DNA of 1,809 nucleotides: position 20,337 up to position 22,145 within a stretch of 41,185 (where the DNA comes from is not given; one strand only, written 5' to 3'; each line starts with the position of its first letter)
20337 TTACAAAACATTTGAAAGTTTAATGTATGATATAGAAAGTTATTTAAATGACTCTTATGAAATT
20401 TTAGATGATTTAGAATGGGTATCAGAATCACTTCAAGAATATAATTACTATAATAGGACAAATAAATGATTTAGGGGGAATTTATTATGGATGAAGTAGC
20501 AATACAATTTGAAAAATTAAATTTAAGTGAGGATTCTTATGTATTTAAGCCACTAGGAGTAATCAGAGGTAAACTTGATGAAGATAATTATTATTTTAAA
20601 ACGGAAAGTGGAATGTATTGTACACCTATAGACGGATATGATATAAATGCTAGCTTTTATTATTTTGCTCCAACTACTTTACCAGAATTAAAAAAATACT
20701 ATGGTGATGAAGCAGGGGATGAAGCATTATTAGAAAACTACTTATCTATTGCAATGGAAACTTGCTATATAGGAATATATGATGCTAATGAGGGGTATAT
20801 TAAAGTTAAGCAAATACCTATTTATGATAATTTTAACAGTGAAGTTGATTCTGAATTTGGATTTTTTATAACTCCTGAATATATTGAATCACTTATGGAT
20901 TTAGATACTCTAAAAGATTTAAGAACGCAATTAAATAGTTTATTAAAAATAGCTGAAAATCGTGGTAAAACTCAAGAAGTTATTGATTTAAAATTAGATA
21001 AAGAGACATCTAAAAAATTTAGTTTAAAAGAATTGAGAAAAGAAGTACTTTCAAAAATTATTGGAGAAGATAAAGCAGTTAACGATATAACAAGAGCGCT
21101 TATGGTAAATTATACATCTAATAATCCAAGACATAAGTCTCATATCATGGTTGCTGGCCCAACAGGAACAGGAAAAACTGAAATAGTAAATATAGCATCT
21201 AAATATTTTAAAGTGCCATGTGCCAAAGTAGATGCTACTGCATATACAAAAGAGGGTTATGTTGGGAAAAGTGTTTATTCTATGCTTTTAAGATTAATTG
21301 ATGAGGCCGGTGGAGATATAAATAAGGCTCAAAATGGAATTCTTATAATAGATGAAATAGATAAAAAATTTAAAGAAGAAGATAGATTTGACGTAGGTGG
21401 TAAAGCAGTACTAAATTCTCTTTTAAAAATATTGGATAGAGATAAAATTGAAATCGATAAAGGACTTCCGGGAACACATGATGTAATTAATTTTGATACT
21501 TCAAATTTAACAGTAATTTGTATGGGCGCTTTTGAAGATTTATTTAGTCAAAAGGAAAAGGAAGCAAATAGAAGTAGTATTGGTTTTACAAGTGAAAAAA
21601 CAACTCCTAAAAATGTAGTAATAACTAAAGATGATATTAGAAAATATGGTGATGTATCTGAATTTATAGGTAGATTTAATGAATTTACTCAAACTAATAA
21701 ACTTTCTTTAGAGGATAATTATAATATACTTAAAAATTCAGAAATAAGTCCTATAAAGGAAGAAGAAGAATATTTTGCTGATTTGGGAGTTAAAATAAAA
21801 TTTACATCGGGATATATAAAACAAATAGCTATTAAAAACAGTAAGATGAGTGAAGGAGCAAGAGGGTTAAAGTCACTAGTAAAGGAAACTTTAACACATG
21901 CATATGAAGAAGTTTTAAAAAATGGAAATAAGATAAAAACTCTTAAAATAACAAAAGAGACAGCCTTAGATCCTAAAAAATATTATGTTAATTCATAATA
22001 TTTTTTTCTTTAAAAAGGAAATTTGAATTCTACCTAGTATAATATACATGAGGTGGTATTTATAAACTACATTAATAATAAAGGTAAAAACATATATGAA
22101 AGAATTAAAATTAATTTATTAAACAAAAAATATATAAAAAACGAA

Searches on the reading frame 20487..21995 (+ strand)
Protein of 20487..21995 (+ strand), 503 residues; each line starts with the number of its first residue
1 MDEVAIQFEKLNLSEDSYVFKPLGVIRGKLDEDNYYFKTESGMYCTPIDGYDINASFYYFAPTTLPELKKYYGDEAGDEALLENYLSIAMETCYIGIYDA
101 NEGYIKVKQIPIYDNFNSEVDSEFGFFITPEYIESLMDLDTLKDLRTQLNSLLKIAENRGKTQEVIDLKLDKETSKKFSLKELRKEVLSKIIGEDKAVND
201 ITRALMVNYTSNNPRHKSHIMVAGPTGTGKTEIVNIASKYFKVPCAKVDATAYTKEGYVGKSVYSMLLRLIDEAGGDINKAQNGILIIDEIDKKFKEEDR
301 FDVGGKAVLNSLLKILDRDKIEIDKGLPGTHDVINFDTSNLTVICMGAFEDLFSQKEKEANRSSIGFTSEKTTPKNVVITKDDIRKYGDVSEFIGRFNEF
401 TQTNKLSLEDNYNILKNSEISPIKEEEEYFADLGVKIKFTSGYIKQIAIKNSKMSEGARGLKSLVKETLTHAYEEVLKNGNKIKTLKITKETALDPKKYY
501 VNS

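Call 6: search_protein_families(library=pfam, proteins=[window:20487-21995:+], max_evalue=0.01)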
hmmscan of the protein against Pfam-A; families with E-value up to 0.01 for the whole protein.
window:20487-21995:+ (503 aa): 9 families
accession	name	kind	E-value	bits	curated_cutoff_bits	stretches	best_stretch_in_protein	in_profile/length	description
PF07724.20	AAA_2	-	6.9e-16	59.2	27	1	216-399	2-165/166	AAA domain (Cdc48 subfamily)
PF00004.35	AAA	-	1.8e-11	45.1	21.2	1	220-351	1-112/131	ATPase family associated with various cellular activities (AAA)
PF00493.29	MCM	-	3.8e-06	26.6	23.3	1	176-298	11-137/224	MCM P-loop domain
PF13401.12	AAA_22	-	0.0001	23.1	27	1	216-318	4-113/130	AAA domain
PF05496.18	RuvB_N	-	0.00055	20.2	27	1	183-258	1-74/159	Holliday junction DNA helicase RuvB P-loop domain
PF07728.20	AAA_5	-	0.0011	19.4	22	0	219-326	1-100/139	AAA domain (dynein-related subfamily)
PF12775.13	AAA_7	-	0.0041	17.1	25.8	0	215-239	31-55/181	P-loop containing dynein motor region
PF00158.32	Sigma54_activat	-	0.0049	17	20.2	0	211-292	16-103/168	Sigma-54 interaction domain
PF10431.15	ClpB_D2-small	-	0.0056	17.1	21.9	0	424-473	15-64/81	C-terminal, D2-small domain, of ClpB protein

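Call 10: search_protein_families(library=padloc, proteins=[window:20487-21995:+], max_evalue=0.01)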
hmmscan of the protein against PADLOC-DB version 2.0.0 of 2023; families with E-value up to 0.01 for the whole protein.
window:20487-21995:+ (503 aa): 6 families
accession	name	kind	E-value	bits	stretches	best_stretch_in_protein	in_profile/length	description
PDLC03838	DolB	-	2.6e-07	28.3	1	167-244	117-193/375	-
PDLC04232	IetA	-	3.1e-06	24.8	1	159-318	63-212/330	-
PDLC04140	mad8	-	3.9e-05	21.3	1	216-244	26-54/314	mads_8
PDLC04231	IetA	-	0.0008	17.3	1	197-313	99-208/262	-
PDLC02196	IetA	-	0.0015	16.1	1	163-317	76-217/374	-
PDLC01993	RtcR--CARF_AAA_HTH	-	0.0033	13.9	0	160-293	147-289/523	-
